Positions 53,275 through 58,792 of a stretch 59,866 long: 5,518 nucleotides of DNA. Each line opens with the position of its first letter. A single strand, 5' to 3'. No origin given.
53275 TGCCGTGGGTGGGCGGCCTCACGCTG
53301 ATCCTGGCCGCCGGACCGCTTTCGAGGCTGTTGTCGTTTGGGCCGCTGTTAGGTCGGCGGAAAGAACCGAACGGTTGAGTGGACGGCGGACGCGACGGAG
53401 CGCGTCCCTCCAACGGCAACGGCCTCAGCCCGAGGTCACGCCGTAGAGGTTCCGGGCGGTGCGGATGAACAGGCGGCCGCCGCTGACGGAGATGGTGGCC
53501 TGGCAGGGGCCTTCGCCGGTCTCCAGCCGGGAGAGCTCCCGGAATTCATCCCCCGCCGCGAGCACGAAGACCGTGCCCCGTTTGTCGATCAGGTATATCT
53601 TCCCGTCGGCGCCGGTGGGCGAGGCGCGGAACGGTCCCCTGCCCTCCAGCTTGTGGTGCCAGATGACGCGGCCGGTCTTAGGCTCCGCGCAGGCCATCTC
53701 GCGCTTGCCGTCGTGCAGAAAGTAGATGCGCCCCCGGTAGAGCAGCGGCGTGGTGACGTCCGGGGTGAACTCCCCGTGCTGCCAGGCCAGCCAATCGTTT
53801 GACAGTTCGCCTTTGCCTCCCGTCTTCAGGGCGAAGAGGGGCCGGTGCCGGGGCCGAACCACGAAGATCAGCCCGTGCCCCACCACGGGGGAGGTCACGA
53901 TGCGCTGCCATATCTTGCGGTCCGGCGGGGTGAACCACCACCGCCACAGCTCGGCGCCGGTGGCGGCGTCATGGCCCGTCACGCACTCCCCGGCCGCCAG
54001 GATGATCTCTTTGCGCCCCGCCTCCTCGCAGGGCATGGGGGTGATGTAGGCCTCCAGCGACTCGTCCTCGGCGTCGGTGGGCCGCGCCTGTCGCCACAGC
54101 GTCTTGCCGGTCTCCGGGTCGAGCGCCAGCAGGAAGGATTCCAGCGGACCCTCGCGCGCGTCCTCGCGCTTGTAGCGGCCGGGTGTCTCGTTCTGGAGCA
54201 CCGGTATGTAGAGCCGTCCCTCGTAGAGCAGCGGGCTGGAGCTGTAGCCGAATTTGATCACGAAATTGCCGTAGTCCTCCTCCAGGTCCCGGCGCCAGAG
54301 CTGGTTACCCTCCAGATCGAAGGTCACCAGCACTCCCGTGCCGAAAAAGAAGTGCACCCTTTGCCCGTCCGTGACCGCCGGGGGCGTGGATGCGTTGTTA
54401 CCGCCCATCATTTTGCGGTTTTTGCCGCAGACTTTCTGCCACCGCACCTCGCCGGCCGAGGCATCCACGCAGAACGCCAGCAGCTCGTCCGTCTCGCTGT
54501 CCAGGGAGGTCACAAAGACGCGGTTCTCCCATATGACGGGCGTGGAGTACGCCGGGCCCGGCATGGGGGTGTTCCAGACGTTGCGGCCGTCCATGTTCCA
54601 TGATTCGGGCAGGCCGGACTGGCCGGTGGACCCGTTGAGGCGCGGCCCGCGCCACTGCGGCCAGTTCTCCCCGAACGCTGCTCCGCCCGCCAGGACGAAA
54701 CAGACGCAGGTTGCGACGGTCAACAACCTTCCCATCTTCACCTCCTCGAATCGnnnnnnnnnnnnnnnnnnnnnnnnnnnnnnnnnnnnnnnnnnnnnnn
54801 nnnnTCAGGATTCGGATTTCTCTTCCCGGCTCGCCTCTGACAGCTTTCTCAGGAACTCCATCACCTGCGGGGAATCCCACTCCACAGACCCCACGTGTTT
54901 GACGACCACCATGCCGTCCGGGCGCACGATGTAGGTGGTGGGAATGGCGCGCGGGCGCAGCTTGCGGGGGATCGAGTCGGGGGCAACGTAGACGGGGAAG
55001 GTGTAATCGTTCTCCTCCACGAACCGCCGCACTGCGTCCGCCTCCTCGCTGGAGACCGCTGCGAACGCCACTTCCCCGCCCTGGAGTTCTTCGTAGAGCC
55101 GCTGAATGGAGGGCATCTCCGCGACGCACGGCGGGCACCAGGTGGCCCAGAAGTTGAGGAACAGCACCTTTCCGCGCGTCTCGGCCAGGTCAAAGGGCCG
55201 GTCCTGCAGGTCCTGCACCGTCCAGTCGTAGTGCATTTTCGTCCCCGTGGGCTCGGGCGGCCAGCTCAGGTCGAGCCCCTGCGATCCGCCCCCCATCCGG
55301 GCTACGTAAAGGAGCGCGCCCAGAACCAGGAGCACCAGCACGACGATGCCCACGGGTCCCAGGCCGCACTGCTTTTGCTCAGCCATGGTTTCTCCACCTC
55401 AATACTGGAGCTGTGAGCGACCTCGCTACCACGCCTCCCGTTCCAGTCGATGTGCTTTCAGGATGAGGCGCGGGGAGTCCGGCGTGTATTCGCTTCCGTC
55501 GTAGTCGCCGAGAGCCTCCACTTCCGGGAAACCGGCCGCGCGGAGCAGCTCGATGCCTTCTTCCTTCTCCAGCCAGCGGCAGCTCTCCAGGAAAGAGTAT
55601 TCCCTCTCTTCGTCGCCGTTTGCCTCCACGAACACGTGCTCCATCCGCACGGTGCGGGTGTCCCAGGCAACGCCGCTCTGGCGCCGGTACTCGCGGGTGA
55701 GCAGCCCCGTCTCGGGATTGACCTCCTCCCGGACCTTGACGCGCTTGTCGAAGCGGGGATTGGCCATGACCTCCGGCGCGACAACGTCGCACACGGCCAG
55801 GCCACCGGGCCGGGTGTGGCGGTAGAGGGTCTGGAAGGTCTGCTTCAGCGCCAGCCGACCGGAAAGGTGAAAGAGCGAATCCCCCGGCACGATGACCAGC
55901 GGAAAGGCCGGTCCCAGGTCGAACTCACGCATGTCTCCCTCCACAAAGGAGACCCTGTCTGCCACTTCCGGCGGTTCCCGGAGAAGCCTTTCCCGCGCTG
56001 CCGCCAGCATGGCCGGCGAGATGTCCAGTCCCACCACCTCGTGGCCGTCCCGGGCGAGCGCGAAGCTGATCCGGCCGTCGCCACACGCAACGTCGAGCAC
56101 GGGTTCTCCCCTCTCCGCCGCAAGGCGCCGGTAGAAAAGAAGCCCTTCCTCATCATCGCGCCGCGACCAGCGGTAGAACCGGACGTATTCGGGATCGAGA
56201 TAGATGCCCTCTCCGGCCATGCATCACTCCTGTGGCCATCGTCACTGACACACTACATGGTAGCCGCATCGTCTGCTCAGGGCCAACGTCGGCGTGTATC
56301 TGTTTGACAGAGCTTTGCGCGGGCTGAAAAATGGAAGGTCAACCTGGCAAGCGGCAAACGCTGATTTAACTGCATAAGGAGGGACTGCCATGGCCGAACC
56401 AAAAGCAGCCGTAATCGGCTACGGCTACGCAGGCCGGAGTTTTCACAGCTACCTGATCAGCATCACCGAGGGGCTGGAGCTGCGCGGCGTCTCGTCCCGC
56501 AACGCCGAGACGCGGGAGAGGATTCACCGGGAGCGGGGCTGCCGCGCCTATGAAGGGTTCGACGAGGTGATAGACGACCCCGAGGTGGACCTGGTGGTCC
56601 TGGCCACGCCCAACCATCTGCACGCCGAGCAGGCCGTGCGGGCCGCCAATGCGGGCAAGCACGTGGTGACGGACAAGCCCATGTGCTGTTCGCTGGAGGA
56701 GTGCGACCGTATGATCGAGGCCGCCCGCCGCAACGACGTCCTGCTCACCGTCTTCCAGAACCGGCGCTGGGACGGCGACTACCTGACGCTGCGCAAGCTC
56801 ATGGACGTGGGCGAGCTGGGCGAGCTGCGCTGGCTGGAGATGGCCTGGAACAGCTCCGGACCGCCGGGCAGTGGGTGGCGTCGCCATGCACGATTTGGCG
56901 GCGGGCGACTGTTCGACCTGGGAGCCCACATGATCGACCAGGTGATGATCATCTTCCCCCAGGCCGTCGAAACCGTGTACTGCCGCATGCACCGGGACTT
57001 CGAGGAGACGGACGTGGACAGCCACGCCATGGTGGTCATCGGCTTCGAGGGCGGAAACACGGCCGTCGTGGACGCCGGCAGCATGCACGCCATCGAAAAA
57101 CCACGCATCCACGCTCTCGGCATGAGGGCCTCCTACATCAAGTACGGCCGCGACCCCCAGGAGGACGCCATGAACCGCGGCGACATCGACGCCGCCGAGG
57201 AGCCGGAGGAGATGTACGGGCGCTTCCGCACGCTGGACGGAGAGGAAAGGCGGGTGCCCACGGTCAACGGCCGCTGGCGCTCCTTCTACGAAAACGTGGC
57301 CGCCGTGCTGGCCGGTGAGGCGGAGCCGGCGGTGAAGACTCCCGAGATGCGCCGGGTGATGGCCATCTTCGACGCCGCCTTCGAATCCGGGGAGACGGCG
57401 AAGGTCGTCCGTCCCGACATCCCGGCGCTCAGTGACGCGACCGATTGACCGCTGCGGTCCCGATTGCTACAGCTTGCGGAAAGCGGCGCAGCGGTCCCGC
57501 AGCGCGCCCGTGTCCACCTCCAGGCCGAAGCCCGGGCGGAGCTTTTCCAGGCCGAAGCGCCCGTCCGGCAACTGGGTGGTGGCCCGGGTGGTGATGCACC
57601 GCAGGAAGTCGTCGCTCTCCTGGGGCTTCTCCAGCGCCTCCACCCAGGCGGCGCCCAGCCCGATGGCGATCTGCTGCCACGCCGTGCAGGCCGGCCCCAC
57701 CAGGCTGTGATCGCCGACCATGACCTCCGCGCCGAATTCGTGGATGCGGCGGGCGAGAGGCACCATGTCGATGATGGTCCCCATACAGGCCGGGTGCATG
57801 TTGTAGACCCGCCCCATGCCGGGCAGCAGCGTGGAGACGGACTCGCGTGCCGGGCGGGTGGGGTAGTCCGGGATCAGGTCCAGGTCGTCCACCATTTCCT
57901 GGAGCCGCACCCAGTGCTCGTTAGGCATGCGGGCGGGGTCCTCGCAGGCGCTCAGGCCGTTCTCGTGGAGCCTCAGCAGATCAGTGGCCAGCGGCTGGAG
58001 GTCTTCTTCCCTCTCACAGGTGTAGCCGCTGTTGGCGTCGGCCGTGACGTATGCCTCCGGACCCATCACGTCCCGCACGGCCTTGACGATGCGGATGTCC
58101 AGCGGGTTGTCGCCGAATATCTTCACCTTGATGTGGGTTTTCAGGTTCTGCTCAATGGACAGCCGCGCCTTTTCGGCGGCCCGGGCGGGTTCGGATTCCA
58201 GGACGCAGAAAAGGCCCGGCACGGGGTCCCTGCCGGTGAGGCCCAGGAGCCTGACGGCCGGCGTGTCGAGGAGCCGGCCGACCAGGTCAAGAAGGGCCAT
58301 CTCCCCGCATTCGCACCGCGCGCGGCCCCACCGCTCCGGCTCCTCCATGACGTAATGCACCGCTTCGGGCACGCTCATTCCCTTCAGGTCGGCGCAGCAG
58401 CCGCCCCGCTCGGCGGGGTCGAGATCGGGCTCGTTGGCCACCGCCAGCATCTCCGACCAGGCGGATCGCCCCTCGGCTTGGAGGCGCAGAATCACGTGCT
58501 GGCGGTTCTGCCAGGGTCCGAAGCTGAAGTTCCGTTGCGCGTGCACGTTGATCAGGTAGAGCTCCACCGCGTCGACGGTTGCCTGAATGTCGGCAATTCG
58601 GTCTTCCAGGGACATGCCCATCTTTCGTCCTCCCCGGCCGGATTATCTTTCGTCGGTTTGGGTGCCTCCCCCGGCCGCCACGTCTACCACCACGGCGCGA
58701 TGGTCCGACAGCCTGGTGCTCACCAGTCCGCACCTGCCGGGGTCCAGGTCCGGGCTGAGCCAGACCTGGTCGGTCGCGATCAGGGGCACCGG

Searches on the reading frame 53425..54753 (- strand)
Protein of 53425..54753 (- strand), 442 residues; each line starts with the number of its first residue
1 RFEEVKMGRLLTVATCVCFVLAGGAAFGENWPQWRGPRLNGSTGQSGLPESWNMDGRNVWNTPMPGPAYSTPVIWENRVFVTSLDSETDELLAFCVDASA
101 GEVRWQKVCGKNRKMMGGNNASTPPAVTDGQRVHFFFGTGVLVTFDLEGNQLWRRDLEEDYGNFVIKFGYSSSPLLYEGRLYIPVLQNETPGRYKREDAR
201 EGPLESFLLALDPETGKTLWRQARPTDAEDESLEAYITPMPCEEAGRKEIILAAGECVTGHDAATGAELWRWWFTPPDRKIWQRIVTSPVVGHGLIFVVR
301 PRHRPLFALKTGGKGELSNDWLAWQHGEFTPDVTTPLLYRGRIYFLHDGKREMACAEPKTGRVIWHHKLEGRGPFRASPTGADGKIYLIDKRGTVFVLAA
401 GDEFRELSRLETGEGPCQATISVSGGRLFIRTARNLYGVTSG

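Call 10: search_protein_families(library=pfam, proteins=[window:53425-54753:-])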
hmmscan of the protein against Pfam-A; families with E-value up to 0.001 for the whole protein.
window:53425-54753:- (442 aa): 3 families
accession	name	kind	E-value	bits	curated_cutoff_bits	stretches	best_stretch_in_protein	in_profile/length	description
PF13360.13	PQQ_2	-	1.5e-24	87.4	27.6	3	54-168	51-158/233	Outer membrane protein assembly factor BamB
PF01011.28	PQQ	-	3.8e-07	29.7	26.7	0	333-371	50-87/595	Glucose/ethanol/alcohol dehydrogenase, beta-propeller domain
PF13570.13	Beta-prop_ACSF4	-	7.1e-06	26.1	133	0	55-159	164-255/329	Beta-alanine-activating enzyme, beta-propeller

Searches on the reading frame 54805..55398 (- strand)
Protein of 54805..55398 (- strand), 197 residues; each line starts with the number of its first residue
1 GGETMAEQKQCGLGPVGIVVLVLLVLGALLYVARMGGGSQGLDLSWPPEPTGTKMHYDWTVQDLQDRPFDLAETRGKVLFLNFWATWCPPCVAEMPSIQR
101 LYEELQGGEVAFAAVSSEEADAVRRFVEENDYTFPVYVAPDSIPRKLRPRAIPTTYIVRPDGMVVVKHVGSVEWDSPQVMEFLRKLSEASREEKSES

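Call 19: search_protein_families(library=pfam, proteins=[window:54805-55398:-])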
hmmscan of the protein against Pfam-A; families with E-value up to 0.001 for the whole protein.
window:54805-55398:- (197 aa): 5 families
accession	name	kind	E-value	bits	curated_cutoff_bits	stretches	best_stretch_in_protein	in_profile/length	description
PF00578.27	AhpC-TSA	-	1.6e-20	73.7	26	1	58-165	7-122/124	AhpC/TSA family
PF08534.16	Redoxin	-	4.1e-17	62.8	26.6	1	60-175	10-139/148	Redoxin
PF13905.12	Thioredoxin_8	-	3.9e-10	40.4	27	1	76-163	1-93/94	Thioredoxin-like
PF00085.26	Thioredoxin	-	1.4e-06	28.7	23.5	1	76-122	18-63/103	Thioredoxin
PF05988.18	DUF899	-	0.00092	19.3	27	0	78-140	75-137/224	Bacterial protein of unknown function (DUF899)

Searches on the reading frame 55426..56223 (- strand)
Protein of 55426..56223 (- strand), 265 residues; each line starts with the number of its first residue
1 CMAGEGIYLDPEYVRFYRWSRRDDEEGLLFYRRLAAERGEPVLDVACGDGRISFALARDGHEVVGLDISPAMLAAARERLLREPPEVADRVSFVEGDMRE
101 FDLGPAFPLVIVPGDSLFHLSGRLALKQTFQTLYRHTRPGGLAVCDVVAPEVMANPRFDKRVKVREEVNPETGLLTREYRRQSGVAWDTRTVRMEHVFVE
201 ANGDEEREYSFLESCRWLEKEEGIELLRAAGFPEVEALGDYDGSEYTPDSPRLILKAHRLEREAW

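Call 19: search_protein_families(library=pfam, proteins=[window:55426-56223:-])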
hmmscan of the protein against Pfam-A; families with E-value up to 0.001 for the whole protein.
window:55426-56223:- (265 aa): 9 families
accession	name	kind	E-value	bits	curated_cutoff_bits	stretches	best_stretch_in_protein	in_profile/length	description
PF13649.12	Methyltransf_25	-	2e-19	70.5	27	1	42-141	1-97/97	Methyltransferase domain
PF08242.18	Methyltransf_12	-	3.7e-15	56.9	30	1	43-142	1-97/98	Methyltransferase domain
PF08241.18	Methyltransf_11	-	2.6e-14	54.1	21.2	1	43-145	1-95/95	Methyltransferase domain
PF13847.12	Methyltransf_31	-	7.9e-13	48.8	27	1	38-148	3-113/145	Methyltransferase domain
PF01209.24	Ubie_methyltran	-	5.8e-08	32.8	20.1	1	33-145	42-151/233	ubiE/COQ5 methyltransferase family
PF13489.12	Methyltransf_23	-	4.3e-07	30.2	27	1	32-161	14-124/164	Methyltransferase domain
PF02353.26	CMAS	-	0.00015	21.6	27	1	30-148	54-167/273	Mycolic acid cyclopropane synthetase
PF05175.20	MTS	-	0.00032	20.8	23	1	28-98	21-90/170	Methyltransferase small domain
PF05724.17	TPMT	-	0.00035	20.7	26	1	30-85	29-84/218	Thiopurine S-methyltransferase (TPMT)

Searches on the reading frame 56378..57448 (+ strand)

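Call 19: search_protein_families(library=pfam, proteins=[window:56378-57448:+])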
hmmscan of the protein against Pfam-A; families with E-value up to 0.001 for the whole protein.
window:56378-57448:+ (356 aa): 4 families
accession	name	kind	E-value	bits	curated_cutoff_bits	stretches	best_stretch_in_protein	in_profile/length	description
PF01408.29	GFO_IDH_MocA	-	8.5e-29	101.1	24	1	10-125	3-118/120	Oxidoreductase family, NAD-binding Rossmann fold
PF22725.1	GFO_IDH_MocA_C3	-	1.1e-21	77.5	27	1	135-253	1-123/124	GFO/IDH/MocA C-terminal domain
PF02894.22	GFO_IDH_MocA_C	-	6.7e-17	62.5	22.9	1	139-343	1-215/218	Oxidoreductase family, C-terminal alpha/beta domain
PF03447.22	NAD_binding_3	-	2.1e-07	32.1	24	1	14-121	1-111/116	Homoserine dehydrogenase, NAD binding domain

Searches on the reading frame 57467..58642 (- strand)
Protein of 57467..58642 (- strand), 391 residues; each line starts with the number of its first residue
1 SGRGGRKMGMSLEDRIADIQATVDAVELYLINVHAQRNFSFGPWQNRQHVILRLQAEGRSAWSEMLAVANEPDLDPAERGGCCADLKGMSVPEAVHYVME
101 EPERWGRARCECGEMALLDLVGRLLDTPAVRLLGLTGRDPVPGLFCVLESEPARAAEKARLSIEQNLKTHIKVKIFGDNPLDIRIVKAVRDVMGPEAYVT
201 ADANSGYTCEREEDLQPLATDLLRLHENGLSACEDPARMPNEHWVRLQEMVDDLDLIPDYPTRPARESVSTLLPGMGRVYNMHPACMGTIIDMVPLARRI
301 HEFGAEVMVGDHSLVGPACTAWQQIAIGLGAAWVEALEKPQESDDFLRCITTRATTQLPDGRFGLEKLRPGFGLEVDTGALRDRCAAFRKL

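Call 61: search_protein_families(library=ncbifam, proteins=[window:57467-58642:-], max_evalue=0.00001)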
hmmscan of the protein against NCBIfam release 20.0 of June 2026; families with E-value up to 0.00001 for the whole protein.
window:57467-58642:- (391 aa): 3 families
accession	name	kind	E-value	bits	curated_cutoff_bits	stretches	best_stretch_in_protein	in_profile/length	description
TIGR02534.1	mucon_cyclo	subfamily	6.5e-07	28.7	334.95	1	109-239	100-224/368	muconate/chloromuconate family cycloisomerase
NF042940.1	racemase_DgcA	equivalog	4e-06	26.3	400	1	115-310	90-269/323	N-acetyl-D-Glu racemase DgcA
NF043002.1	HProlDhtase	equivalog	5.3e-06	25.5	500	0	114-210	106-201/366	cis-3-hydroxy-L-proline dehydratase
